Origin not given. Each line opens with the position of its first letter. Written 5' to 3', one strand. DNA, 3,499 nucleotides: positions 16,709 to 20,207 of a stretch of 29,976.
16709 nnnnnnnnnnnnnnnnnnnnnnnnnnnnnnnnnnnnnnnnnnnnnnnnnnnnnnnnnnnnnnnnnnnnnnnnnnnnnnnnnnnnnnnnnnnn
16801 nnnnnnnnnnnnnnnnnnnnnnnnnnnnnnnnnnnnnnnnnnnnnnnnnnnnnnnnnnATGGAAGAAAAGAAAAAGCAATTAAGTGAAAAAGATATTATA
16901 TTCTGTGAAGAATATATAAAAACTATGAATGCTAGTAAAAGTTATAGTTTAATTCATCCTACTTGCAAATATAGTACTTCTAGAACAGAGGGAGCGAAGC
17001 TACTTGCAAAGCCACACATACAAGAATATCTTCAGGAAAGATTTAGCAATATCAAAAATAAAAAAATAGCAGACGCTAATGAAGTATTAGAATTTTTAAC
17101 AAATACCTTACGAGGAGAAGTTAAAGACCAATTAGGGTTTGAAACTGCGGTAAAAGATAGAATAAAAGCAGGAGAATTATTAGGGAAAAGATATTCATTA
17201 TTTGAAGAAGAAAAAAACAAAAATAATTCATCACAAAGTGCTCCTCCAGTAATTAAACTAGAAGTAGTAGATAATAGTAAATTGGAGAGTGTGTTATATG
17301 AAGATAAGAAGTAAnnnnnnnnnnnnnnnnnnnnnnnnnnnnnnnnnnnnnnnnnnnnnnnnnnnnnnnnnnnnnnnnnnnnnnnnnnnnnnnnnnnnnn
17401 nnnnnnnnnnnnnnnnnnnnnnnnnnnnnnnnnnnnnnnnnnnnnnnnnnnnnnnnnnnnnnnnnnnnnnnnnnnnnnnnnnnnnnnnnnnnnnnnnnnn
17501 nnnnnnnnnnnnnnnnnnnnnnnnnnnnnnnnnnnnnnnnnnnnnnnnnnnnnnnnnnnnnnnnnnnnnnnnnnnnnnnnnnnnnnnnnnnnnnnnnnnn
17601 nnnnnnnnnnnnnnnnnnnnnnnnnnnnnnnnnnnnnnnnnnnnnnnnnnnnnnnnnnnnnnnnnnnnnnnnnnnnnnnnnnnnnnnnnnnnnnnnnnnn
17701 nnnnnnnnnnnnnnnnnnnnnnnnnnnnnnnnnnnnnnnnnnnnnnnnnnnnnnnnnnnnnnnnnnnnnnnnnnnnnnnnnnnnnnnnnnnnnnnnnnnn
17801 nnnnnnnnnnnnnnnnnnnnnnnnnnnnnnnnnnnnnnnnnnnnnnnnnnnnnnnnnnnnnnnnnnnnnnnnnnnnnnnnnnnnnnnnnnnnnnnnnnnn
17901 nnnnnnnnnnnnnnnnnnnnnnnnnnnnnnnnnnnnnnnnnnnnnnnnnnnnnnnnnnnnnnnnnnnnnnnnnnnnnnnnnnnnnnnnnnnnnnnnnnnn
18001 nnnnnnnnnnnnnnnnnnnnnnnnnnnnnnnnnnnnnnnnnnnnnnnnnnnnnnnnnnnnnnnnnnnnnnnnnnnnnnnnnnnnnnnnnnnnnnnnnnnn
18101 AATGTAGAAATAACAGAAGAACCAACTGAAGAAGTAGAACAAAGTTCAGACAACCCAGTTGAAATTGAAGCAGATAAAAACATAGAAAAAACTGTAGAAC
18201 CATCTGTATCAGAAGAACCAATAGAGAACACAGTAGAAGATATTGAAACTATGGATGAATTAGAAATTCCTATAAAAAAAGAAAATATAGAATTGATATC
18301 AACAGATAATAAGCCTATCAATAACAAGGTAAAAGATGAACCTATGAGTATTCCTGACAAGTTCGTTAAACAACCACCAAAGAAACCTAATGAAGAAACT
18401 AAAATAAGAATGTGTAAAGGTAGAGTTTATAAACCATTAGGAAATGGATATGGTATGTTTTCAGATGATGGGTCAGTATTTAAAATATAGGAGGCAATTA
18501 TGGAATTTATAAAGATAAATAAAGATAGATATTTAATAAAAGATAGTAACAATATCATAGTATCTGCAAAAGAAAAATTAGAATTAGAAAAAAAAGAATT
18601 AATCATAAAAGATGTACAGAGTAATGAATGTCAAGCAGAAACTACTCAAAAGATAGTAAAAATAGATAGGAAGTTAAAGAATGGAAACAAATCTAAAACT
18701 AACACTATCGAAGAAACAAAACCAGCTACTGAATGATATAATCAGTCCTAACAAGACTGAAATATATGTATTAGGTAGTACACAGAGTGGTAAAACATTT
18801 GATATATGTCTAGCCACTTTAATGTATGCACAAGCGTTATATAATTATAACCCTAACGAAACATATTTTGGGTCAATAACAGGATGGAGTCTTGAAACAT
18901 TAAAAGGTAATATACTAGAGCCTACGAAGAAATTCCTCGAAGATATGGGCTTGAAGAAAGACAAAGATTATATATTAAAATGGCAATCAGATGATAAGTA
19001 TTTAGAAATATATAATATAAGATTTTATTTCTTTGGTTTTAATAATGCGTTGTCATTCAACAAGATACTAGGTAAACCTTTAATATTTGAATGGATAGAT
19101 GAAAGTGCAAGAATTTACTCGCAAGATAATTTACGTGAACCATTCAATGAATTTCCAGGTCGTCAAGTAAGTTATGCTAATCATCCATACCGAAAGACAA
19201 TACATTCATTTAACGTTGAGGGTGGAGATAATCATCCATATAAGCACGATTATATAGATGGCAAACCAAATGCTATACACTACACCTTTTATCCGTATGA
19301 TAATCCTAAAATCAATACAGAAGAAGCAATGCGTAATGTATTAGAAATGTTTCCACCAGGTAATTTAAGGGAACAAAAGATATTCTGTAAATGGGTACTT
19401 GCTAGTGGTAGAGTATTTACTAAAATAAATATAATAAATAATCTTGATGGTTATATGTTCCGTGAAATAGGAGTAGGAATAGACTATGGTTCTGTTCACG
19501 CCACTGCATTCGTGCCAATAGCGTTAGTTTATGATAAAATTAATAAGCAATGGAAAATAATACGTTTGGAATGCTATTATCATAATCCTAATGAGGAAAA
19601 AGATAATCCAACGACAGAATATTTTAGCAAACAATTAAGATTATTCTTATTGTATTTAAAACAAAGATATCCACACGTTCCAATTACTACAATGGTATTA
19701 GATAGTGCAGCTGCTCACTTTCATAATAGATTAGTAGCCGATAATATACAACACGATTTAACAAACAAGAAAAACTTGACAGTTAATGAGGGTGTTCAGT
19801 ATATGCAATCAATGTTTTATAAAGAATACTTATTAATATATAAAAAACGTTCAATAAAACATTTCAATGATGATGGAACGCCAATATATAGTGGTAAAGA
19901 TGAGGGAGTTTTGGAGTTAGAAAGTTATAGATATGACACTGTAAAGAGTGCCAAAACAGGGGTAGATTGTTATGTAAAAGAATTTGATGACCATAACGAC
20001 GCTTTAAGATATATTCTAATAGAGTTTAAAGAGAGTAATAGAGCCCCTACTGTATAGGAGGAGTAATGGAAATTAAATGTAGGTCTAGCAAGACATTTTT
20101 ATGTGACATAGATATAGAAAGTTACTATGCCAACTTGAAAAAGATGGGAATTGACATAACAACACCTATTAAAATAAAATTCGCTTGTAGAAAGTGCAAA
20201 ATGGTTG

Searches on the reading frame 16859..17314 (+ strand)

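Call 61: search_protein_families(library=phrogs, proteins=[window:16859-17314:+], max_evalue=0.001)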
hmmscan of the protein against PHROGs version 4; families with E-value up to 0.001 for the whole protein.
window:16859-17314:+ (151 aa): 3 families
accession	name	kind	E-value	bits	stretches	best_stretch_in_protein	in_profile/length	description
phrog_51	-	head and packaging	1.4e-30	107.9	1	2-126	83-225/261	terminase small subunit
phrog_2606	-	head and packaging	7.1e-10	39.7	1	4-78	85-158/310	terminase small subunit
phrog_17390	-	unknown function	2.9e-07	31.2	1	7-70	2-63/69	-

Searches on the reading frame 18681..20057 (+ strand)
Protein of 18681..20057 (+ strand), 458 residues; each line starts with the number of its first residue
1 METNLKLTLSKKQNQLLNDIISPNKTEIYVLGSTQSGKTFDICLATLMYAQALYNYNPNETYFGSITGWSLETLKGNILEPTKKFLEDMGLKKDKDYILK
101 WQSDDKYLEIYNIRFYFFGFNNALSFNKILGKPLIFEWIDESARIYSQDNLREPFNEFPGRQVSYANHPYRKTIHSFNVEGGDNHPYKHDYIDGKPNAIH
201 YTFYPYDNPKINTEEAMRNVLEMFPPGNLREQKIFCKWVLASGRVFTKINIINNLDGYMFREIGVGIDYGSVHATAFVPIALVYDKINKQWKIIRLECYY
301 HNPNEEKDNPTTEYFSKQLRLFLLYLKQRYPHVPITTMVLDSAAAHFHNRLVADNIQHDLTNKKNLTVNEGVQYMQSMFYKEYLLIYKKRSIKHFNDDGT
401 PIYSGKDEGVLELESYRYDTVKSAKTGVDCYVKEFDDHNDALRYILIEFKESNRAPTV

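Call 61: search_protein_families(library=phrogs, proteins=[window:18681-20057:+], max_evalue=0.001)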
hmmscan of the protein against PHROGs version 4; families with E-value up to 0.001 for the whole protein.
window:18681-20057:+ (458 aa): 4 families
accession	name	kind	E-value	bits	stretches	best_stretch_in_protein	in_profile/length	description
phrog_2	-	head and packaging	6.2e-22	79.1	1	6-445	263-588/807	terminase large subunit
phrog_10250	-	head and packaging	2.3e-12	48.1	1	223-448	4-214/228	terminase large subunit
phrog_5653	-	head and packaging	6.9e-07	30.2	1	237-448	2-179/199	terminase large subunit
phrog_6672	-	head and packaging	5.3e-05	23.8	0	411-453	91-133/145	terminase large subunit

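Call 65: search_dna_similar(query=window:18681-20057:+, collection=phages, mode=protein, max_rows=12)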
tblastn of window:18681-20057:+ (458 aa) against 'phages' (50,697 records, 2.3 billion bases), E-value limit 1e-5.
Records with a match: 44; places in all: 44; records where one place covers at least 80% of the query: 42.
Best place of each record, by identity: <60% 44.
By first word of the organism name: Lactobacillus 14; Streptomyces 13; Bacillus 7; Clostridium 3; Gordonia 2; Latilactobacillus 1; Corynebacterium 1; Lacticaseibacillus 1; Microbacterium 1; Dulem 1.
By host as written in the record: Lactobacillus paracasei 9; Streptomyces venezuelae ATCC 10712 8; Bacillus subtilis 6; Streptomyces lividans JI 1326 4; - 3; Lactobacillus casei BL23 2; Rhodococcus erythropolis RIA 643 2; Latilactobacillus curvatus TMW 1.1365 1; and 9 more.
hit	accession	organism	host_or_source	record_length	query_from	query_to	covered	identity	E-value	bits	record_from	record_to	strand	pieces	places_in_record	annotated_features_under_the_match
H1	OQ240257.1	Latilactobacillus phage TMW 1.1365 P3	Latilactobacillus curvatus TMW 1.1365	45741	1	458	100%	25.4%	3e-13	78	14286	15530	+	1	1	putative terminase large subunit | putative terminase small subunit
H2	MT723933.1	Streptomyces phage Keanu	Streptomyces lividans JI 1326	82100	5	446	97%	24.6%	4e-15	84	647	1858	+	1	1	2: terminase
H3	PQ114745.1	Streptomyces phage Spocter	Streptomyces lividans JI 1326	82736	6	446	96%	24.3%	5e-15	84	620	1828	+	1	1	2: terminase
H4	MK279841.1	Streptomyces phage Hiyaa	Streptomyces lividans JI 1326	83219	6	446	96%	24.3%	8e-15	83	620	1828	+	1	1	2: terminase large subunit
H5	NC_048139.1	Streptomyces phage Hiyaa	Streptomyces lividans JI 1326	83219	6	446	96%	24.3%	8e-15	83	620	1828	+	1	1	2: terminase large subunit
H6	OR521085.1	Corynebacterium phage PSonyx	Corynebacterium glutamicum MB001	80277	7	446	96%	24.2%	6e-10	68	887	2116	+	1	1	2: terminase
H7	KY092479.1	Streptomyces phage Ididsumtinwong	Streptomyces venezuelae ATCC 10712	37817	4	446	97%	24.0%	1e-13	80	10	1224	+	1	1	terminase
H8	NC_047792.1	Streptomyces phage Ididsumtinwong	Streptomyces venezuelae ATCC 10712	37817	4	446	97%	24.0%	1e-13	80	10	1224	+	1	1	terminase large subunit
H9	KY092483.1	Streptomyces phage Bioscum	Streptomyces venezuelae ATCC 10712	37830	4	446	97%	24.0%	1e-13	80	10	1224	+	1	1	terminase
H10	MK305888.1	Streptomyces phage Austintatious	Streptomyces venezuelae ATCC 10712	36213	4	446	97%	24.0%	1e-13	79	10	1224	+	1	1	1: terminase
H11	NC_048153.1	Streptomyces phage Austintatious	Streptomyces venezuelae ATCC 10712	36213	4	446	97%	24.0%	1e-13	79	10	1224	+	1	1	1: terminase large subunit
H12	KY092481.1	Streptomyces phage PapayaSalad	Streptomyces venezuelae ATCC 10712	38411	4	446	97%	24.0%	1e-13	79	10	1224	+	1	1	terminase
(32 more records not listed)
